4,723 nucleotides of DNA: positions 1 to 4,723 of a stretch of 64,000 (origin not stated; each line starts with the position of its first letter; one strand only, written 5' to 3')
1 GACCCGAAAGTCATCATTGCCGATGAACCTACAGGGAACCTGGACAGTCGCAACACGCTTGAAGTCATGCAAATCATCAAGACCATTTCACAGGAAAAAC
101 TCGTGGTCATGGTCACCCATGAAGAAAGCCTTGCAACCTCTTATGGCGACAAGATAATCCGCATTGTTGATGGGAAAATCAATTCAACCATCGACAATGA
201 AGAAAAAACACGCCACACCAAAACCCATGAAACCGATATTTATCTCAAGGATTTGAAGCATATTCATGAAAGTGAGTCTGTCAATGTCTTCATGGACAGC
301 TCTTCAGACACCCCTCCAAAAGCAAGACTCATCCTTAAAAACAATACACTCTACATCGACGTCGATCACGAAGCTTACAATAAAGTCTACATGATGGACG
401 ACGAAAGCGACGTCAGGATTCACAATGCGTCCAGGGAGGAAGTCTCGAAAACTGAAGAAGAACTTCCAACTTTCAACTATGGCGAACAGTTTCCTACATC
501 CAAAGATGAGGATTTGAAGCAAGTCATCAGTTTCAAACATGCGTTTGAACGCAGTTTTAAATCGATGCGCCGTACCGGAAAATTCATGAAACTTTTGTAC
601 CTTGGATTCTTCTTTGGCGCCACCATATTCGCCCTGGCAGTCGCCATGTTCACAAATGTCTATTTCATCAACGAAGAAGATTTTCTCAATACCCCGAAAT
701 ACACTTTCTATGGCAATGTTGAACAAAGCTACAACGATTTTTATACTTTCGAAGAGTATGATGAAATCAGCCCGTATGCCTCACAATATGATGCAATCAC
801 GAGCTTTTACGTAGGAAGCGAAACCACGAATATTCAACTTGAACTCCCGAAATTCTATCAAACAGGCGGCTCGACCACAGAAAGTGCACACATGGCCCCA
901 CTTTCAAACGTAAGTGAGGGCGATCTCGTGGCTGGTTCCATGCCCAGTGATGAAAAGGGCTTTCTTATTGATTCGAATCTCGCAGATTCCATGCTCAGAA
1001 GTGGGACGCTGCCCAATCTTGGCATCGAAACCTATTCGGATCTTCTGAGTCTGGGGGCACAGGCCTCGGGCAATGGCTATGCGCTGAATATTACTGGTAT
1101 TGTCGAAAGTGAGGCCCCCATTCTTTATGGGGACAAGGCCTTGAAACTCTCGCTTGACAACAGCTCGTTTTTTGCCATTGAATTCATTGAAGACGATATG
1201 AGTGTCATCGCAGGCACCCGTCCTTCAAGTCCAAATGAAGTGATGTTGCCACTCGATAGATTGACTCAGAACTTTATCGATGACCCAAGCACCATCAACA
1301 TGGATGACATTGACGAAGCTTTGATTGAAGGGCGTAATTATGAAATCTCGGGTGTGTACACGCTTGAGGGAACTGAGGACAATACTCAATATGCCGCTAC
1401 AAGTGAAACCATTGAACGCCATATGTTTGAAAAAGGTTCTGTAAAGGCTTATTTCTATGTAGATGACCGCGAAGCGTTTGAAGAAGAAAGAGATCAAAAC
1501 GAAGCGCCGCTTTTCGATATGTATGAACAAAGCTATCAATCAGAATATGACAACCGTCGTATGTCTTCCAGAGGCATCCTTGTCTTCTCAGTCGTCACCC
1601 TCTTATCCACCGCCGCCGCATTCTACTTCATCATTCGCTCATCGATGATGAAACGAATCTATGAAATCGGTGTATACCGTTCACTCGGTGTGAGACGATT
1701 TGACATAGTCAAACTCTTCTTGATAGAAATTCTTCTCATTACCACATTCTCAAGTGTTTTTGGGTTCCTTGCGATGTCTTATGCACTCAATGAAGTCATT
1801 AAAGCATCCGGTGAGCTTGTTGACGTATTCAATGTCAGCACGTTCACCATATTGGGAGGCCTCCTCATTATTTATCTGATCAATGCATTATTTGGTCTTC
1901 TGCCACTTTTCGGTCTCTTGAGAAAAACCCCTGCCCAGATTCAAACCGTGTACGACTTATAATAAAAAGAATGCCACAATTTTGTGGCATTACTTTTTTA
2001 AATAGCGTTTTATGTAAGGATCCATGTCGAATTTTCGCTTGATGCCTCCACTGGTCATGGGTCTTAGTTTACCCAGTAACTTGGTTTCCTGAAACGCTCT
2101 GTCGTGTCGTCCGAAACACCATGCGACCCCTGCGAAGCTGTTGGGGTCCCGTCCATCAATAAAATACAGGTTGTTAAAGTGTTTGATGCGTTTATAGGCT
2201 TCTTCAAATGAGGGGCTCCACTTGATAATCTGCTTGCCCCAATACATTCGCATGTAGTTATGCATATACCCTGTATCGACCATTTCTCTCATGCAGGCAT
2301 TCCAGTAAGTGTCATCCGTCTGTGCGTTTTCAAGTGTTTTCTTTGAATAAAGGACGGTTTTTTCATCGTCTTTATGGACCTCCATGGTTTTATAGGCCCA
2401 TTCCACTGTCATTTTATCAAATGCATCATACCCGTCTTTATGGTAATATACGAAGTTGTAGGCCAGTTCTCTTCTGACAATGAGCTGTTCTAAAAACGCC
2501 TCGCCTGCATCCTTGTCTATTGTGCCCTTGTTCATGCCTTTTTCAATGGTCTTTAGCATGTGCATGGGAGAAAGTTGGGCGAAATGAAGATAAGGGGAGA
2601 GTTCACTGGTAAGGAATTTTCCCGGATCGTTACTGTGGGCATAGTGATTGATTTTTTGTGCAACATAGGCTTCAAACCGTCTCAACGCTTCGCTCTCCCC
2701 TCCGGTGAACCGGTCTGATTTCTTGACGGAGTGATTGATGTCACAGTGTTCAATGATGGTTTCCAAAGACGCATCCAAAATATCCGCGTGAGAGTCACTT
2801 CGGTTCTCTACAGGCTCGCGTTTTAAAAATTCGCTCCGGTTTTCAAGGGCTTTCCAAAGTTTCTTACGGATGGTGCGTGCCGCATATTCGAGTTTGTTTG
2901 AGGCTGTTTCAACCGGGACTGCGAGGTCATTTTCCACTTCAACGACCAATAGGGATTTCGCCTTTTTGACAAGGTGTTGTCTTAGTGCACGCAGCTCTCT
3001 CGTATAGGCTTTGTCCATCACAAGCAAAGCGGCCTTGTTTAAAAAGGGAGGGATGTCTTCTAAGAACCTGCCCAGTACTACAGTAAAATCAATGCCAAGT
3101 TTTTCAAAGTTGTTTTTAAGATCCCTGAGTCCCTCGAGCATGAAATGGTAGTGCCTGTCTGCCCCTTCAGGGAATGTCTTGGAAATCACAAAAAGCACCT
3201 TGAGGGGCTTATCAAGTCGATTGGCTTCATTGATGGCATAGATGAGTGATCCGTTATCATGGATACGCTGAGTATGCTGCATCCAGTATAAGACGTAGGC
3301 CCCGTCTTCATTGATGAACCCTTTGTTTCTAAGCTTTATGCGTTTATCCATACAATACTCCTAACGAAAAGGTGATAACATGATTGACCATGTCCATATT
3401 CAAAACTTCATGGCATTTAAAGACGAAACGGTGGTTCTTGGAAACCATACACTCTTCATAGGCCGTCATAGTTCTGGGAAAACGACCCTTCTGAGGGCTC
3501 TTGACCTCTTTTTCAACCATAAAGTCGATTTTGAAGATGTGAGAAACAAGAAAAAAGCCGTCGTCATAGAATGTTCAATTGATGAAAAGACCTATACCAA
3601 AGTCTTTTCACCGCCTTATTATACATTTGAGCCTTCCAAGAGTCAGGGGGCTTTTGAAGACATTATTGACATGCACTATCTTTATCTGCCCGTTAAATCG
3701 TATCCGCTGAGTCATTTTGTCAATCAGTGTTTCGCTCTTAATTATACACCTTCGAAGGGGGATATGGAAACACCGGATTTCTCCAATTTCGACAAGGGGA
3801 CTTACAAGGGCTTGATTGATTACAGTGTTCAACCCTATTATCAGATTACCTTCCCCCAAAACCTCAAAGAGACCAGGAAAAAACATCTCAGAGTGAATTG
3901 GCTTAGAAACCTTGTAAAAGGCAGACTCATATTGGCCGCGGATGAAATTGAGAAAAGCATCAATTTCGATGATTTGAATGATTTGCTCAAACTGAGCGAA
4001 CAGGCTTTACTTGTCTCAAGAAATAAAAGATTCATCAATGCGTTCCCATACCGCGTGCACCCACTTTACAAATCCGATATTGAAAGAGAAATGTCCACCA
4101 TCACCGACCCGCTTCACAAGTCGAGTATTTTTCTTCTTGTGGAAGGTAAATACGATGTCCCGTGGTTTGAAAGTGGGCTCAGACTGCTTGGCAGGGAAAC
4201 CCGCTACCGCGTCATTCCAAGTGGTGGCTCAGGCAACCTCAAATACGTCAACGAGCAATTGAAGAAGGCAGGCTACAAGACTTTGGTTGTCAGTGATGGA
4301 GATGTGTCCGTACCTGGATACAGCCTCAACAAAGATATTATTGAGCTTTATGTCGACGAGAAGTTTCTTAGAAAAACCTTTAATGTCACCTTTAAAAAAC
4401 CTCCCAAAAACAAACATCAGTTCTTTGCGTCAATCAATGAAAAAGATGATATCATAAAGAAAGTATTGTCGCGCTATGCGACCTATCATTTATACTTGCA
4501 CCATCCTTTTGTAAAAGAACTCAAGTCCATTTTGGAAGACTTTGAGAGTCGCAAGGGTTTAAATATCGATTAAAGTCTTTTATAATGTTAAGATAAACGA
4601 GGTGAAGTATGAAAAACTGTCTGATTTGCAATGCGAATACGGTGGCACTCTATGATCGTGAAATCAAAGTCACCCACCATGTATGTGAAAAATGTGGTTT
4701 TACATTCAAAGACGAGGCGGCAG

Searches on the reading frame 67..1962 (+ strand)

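Call 21: search_protein_families(library=pfam, proteins=[window:67-1962:+], max_evalue=0.00001)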
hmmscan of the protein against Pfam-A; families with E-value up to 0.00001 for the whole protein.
window:67-1962:+ (631 aa): 1 family
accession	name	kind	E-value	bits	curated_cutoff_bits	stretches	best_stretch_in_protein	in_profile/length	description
PF02687.27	FtsX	-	2.4e-11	44.2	25.5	1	506-622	2-120/120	FtsX-like permease C-terminal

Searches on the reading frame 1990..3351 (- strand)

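Call 29: search_protein_families(library=pfam, proteins=[window:1990-3351:-], max_evalue=0.00001)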
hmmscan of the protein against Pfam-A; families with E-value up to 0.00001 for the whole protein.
window:1990-3351:- (453 aa): 1 family
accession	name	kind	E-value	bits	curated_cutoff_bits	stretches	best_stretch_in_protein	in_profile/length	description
PF00875.24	DNA_photolyase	-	5e-20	72.5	26.6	1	20-172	1-156/164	DNA photolyase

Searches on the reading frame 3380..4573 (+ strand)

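Call 29: search_protein_families(library=pfam, proteins=[window:3380-4573:+], max_evalue=0.00001)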
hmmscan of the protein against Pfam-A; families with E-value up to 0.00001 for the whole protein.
window:3380-4573:+ (397 aa): 2 families
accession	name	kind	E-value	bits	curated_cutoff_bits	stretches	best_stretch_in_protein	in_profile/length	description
PF13175.12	AAA_15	-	7.7e-14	52.5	32.1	1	1-69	1-66/374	AAA ATPase domain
PF13476.12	AAA_23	-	1.2e-08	36.3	27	1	5-71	2-73/201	AAA domain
